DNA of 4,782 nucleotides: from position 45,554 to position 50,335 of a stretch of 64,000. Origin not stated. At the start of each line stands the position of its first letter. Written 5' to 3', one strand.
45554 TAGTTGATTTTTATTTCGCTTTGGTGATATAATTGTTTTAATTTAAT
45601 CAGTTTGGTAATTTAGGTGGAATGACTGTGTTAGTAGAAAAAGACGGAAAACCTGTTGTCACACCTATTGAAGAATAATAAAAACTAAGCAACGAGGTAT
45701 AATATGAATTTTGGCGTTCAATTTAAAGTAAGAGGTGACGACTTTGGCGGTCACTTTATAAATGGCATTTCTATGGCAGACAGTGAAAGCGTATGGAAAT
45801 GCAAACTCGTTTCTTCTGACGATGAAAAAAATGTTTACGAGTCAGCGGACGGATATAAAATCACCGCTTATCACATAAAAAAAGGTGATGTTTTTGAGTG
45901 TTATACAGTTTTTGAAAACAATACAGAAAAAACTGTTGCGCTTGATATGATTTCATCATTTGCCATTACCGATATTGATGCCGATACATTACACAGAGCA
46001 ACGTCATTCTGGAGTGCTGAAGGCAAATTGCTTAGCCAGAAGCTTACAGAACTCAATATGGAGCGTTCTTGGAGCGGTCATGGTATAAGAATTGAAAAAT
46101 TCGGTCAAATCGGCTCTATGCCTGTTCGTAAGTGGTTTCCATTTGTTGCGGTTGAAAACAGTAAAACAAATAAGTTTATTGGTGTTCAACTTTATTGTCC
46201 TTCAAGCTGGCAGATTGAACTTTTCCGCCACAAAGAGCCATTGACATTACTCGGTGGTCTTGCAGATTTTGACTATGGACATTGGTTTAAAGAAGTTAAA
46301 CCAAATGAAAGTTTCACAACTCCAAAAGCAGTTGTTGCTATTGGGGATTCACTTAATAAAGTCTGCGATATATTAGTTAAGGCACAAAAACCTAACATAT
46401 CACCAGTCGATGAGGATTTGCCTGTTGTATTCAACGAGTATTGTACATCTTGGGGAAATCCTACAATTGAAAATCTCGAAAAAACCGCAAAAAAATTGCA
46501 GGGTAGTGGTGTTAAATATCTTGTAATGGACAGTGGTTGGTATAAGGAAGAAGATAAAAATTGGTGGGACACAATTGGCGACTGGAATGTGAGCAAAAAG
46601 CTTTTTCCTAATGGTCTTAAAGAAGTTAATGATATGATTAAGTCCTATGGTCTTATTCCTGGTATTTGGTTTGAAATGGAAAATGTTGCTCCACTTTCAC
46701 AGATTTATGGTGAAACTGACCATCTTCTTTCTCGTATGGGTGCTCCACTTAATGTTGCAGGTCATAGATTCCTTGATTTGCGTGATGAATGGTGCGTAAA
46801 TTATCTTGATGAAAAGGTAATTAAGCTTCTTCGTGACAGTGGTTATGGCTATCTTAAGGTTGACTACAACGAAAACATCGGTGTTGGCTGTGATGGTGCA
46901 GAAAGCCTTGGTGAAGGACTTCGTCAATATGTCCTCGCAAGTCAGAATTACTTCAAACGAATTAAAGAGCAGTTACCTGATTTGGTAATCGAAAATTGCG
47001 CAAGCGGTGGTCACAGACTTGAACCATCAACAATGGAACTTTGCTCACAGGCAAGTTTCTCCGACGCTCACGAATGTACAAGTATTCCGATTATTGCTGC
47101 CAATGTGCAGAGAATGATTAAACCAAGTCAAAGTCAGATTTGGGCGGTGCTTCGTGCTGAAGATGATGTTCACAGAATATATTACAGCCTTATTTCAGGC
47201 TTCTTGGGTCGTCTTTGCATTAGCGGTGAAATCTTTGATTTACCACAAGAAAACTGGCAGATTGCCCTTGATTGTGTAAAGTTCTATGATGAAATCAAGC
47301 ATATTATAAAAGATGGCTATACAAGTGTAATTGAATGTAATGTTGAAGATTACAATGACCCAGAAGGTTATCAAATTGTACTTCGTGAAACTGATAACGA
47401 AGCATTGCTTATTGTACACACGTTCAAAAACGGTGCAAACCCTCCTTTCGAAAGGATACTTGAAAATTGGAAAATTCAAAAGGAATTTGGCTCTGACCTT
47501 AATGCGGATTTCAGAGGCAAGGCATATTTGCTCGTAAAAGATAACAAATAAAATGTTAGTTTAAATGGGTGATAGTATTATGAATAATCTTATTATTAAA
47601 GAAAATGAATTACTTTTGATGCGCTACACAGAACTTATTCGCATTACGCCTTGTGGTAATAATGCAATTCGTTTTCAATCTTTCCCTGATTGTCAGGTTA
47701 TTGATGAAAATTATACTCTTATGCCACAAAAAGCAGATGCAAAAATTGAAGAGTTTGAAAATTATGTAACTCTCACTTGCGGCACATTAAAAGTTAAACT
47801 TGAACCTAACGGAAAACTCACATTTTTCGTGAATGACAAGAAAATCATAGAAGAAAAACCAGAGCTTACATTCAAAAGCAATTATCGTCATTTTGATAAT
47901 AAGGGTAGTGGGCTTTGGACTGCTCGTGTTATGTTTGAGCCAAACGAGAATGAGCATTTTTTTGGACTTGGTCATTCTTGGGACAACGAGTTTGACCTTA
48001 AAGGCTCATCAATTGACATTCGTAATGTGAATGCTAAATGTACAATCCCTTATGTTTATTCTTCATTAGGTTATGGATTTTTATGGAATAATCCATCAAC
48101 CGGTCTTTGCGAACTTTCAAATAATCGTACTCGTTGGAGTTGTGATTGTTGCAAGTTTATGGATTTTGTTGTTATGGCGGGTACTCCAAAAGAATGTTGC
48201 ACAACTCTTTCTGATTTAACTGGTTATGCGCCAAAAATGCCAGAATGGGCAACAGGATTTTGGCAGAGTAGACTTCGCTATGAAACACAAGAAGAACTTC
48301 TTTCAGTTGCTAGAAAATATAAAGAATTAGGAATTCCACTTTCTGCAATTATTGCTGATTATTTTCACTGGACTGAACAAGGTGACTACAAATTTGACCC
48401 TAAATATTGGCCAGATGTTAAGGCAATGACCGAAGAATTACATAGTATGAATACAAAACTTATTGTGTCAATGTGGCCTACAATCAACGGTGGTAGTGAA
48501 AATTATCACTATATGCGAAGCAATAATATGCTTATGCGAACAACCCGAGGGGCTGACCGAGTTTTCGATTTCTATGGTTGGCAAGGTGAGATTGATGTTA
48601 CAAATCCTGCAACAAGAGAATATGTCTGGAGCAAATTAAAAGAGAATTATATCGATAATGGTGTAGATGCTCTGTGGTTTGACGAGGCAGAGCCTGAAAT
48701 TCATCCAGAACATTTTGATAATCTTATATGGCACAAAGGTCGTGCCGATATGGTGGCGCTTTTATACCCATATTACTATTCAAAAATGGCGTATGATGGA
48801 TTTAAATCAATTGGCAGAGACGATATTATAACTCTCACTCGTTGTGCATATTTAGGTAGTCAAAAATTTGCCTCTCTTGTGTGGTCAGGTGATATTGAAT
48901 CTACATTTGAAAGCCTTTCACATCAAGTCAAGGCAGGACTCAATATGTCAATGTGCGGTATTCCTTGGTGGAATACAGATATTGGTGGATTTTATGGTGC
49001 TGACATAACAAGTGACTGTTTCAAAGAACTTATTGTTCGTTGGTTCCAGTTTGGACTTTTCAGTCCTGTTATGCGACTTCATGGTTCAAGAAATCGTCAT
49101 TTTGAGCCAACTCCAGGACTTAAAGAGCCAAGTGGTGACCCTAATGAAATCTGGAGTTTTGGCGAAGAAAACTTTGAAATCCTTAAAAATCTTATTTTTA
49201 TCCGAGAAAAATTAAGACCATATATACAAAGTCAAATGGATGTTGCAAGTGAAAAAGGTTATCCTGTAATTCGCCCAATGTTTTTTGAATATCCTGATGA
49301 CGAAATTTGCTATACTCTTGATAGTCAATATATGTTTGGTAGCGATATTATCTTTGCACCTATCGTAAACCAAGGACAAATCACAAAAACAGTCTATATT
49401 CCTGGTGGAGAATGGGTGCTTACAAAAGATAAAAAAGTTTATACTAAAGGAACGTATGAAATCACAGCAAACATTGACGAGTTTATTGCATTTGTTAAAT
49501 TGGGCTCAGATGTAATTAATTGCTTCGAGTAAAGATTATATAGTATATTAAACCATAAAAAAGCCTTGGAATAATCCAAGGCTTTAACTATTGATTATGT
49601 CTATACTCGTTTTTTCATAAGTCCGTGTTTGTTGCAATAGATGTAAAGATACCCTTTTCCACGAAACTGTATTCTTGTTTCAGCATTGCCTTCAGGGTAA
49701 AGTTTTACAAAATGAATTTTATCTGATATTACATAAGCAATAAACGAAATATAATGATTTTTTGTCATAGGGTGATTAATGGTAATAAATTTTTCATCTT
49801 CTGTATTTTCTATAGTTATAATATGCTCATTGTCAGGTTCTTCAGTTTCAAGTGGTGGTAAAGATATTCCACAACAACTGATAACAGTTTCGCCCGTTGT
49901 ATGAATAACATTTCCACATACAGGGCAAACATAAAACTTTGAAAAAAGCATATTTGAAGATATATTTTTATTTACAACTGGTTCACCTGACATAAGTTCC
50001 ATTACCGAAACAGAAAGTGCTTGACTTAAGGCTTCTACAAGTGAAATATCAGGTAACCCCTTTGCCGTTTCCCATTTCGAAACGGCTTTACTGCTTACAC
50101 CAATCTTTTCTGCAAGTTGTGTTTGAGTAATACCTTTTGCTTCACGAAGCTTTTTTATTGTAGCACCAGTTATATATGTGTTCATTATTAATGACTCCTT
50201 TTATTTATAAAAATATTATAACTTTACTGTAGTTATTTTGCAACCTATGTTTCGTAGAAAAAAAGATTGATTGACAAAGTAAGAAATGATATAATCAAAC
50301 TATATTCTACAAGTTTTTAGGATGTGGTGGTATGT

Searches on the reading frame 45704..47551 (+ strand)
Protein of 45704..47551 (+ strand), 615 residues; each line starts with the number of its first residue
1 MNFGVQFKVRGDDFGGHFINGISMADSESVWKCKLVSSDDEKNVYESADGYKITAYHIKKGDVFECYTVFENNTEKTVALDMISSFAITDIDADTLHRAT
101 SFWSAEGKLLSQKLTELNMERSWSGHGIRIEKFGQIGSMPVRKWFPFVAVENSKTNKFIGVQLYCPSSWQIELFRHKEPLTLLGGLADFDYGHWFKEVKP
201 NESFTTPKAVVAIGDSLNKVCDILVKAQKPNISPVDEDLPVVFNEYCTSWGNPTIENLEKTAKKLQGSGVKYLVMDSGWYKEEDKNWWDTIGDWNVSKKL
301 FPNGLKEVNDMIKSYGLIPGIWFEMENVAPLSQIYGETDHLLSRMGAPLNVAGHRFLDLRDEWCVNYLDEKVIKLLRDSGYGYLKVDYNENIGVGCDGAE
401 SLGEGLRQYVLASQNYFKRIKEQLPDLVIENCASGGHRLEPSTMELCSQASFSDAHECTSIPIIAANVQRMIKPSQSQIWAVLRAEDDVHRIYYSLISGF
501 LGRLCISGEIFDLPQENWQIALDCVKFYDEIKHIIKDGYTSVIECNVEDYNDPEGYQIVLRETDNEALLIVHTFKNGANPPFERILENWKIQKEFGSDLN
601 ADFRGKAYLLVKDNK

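Call 8: search_protein_families(library=pfam, proteins=[window:45704-47551:+], max_evalue=0.01)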
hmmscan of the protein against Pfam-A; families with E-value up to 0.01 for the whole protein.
window:45704-47551:+ (615 aa): 1 family
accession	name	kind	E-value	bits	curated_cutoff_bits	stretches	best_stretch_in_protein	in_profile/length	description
PF02065.24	Melibiase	-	1.3e-31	110.4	27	1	203-536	1-345/347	Melibiase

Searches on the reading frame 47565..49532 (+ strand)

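Call 8: search_protein_families(library=pfam, proteins=[window:47565-49532:+], max_evalue=0.01)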
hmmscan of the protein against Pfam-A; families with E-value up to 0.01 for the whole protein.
window:47565-49532:+ (655 aa): 3 families
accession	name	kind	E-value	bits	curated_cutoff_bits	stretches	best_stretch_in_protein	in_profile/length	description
PF01055.32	Glyco_hydro_31_2nd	-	3e-78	263.9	23.5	1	223-556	2-327/328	Glycosyl hydrolases family 31 TIM-barrel domain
PF21365.3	Glyco_hydro_31_3rd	-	1.9e-20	73.5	24.4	1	565-648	1-85/87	Glycosyl hydrolase family 31 C-terminal domain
PF13802.12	Gal_mutarotas_2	-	5e-10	40.4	27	1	25-179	2-180/184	Glycosyl hydrolase 31 N-terminal galactose mutarotase-like domain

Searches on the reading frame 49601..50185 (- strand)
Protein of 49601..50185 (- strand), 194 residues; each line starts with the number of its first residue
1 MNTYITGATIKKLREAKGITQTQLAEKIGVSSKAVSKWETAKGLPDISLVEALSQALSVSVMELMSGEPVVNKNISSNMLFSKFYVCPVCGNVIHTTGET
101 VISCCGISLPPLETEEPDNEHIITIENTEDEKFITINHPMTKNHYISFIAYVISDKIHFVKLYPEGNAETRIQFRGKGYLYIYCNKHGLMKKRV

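Call 8: search_protein_families(library=pfam, proteins=[window:49601-50185:-], max_evalue=0.01)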
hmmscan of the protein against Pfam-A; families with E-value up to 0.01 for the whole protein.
window:49601-50185:- (194 aa): 13 families
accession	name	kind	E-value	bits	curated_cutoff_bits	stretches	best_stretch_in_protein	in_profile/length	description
PF01381.28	HTH_3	-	2.5e-15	56.7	23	1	10-63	1-54/55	Helix-turn-helix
PF13560.12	HTH_31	-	4.6e-11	43.3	27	1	7-60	3-57/64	Helix-turn-helix domain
PF13443.12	HTH_26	-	1.2e-06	29.1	22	1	10-66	2-59/63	Cro/C1-type HTH DNA-binding domain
PF01880.24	Desulfoferrodox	-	1.3e-06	29.3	22.2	1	135-191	33-96/98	Desulfoferrodoxin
PF12844.13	HTH_19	-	9.7e-06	25.8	30.2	1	7-68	1-62/64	Helix-turn-helix domain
PF15731.11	MqsA_antitoxin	-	0.00081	20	30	1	4-53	68-117/131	Antitoxin component of bacterial toxin-antitoxin system, MqsA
PF07022.19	Phage_CI_repr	-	0.00087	20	22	1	8-68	1-61/65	Bacteriophage CI repressor helix-turn-helix domain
PF13412.12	HTH_24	-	0.0017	18.3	21.9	1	13-36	12-35/48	Winged helix-turn-helix DNA-binding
PF08279.18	HTH_11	-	0.0029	17.9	25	1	10-37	6-34/55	HTH domain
PF15943.11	YdaS_toxin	-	0.0037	17.5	30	1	21-45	11-36/65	Bacterial toxin YdaS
PF13384.12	HTH_23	-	0.0041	17.3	24.6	0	13-38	13-37/50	Homeodomain-like domain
PF14549.12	P22_Cro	-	0.0093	16.2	30.2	0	21-41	12-30/60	DNA-binding transcriptional regulator Cro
PF01047.28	MarR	-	0.0094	16.3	24.6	0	11-38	10-37/59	MarR family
